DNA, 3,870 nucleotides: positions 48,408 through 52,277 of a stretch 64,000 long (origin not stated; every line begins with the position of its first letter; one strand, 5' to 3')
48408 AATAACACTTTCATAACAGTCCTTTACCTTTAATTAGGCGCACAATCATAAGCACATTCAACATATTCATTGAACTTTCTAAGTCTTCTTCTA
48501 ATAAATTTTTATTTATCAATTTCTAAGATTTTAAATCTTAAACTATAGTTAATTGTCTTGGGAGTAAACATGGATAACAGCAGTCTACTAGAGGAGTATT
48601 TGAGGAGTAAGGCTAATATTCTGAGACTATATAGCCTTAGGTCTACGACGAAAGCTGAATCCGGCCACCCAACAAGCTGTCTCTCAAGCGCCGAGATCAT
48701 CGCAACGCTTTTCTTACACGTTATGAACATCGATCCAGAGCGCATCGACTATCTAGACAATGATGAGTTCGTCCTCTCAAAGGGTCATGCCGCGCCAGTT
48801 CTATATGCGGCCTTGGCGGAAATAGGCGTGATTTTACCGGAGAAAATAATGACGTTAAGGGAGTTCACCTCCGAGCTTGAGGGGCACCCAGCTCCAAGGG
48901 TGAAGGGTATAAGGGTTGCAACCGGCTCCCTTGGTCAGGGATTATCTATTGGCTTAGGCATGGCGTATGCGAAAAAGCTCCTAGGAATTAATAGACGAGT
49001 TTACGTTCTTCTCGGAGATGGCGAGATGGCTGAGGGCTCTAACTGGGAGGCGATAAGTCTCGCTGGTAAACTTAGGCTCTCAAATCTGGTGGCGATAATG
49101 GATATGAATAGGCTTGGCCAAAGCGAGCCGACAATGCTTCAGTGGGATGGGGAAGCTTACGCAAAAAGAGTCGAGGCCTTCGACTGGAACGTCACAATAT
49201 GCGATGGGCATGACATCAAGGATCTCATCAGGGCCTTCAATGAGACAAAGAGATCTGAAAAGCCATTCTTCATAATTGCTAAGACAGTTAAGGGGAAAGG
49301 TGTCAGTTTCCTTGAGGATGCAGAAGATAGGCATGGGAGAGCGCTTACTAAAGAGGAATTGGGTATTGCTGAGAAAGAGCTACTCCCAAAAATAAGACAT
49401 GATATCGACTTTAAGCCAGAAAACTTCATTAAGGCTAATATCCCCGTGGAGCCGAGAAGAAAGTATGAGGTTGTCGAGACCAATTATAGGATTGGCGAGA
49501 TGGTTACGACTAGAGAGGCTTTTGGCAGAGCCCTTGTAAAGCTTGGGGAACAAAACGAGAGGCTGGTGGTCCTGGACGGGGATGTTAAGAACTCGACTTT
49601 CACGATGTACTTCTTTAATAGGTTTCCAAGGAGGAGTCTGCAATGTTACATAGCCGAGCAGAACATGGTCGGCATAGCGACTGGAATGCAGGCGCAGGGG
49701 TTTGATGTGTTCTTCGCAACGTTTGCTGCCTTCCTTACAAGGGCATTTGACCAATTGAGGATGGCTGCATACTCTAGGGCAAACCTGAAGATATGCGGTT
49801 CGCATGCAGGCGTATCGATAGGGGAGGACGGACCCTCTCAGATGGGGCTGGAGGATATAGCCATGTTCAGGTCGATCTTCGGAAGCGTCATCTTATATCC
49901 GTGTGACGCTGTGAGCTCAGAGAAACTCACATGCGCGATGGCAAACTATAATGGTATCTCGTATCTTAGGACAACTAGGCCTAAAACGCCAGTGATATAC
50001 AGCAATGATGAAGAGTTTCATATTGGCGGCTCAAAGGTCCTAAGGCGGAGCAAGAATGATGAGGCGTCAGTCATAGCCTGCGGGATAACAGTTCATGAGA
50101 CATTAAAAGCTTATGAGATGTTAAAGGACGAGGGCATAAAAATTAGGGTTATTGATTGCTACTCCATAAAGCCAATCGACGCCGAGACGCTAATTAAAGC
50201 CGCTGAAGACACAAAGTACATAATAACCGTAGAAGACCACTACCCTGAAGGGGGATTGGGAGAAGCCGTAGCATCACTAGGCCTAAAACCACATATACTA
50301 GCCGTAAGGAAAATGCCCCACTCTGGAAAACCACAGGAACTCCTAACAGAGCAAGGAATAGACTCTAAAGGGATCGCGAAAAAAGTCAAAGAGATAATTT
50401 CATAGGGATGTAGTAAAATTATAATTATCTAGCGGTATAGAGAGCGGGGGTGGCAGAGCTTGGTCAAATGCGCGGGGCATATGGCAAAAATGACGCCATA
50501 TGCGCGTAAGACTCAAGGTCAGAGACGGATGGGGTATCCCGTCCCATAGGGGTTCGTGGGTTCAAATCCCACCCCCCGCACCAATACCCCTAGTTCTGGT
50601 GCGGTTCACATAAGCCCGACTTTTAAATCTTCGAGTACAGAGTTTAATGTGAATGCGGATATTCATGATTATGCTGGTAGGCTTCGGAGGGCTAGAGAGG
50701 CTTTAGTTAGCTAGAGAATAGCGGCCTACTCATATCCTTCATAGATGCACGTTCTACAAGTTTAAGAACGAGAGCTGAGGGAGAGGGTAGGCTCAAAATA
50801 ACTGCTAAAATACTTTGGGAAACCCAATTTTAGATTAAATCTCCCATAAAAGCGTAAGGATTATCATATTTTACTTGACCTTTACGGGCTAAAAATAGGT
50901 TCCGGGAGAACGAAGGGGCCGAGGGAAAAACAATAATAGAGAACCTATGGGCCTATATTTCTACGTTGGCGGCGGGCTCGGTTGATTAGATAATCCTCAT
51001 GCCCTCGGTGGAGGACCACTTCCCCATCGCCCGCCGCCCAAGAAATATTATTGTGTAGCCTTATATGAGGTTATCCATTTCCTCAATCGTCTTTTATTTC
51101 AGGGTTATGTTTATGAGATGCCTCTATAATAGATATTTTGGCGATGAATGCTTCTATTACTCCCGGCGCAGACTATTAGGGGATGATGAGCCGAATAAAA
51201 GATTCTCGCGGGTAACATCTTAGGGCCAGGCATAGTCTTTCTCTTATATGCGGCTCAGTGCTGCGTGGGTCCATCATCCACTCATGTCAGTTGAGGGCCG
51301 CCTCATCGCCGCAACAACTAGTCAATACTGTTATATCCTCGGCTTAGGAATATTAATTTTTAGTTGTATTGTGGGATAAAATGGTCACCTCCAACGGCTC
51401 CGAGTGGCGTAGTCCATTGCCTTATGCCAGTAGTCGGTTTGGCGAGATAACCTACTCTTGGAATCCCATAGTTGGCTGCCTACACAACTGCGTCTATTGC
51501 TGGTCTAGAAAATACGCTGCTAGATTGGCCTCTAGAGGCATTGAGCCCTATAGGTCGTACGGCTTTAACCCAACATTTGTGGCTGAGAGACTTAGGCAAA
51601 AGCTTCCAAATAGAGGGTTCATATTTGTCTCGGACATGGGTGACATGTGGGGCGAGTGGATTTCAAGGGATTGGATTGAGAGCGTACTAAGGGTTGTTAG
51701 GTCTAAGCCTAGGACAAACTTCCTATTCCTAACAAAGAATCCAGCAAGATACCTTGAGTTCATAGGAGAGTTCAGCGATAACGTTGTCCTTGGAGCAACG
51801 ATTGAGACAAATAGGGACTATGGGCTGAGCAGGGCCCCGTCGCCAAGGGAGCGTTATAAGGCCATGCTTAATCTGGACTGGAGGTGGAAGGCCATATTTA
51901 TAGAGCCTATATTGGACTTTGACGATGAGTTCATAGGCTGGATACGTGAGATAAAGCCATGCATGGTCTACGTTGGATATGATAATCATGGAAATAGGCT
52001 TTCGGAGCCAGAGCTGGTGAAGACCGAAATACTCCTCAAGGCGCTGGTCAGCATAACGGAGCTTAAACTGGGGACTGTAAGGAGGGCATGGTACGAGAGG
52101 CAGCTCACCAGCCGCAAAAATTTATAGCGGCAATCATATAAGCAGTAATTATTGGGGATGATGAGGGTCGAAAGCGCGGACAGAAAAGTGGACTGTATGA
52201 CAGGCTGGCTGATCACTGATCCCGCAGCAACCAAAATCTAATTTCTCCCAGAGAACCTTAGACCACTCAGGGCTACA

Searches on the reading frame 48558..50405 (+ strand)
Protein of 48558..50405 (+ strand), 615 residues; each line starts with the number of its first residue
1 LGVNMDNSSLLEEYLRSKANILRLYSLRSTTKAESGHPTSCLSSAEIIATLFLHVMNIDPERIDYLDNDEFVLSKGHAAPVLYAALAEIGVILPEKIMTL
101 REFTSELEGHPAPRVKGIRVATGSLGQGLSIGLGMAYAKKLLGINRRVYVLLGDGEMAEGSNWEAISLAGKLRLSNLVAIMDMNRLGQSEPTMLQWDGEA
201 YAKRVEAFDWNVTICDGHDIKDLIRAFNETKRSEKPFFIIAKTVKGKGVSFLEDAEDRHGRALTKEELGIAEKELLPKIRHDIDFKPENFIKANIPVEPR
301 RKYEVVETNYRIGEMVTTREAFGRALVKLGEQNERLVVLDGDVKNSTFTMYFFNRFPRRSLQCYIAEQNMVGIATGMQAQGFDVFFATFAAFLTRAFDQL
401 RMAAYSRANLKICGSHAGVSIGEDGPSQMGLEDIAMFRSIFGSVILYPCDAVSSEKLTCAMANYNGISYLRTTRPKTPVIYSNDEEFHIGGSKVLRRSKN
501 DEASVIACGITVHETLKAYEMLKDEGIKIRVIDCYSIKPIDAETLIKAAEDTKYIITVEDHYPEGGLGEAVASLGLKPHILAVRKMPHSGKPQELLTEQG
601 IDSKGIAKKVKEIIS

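Call 30: search_protein_families(library=pfam, proteins=[window:48558-50405:+], max_evalue=0.00001)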
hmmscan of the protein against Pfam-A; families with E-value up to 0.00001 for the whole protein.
window:48558-50405:+ (615 aa): 5 families
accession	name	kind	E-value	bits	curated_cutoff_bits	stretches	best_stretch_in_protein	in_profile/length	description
PF00456.26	Transketolase_N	-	1.6e-50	172.4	22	1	18-272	5-272/334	Transketolase, thiamine diphosphate binding domain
PF02779.29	Transket_pyr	-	2.6e-40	138.4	27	1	315-477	2-172/174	Transketolase, pyrimidine binding domain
PF02780.25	Transketolase_C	-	8.8e-25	87.5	25.9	1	493-606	2-124/124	Transketolase, C-terminal domain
PF13292.11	DXP_synthase_N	-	3.5e-09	36.8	21.2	1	121-186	109-173/274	1-deoxy-D-xylulose-5-phosphate synthase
PF00676.26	E1_dh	-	4.3e-06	26.3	22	1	114-231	92-208/300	Dehydrogenase E1 component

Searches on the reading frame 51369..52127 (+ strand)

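Call 55: search_protein_families(library=pfam, proteins=[window:51369-52127:+], max_evalue=0.00001)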
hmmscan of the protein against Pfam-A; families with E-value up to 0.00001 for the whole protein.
window:51369-52127:+ (252 aa): 1 family
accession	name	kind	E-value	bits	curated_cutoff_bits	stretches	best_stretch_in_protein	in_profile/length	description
PF07505.17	DUF5131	-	8e-17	62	28.9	1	29-182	9-164/243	Protein of unknown function (DUF5131)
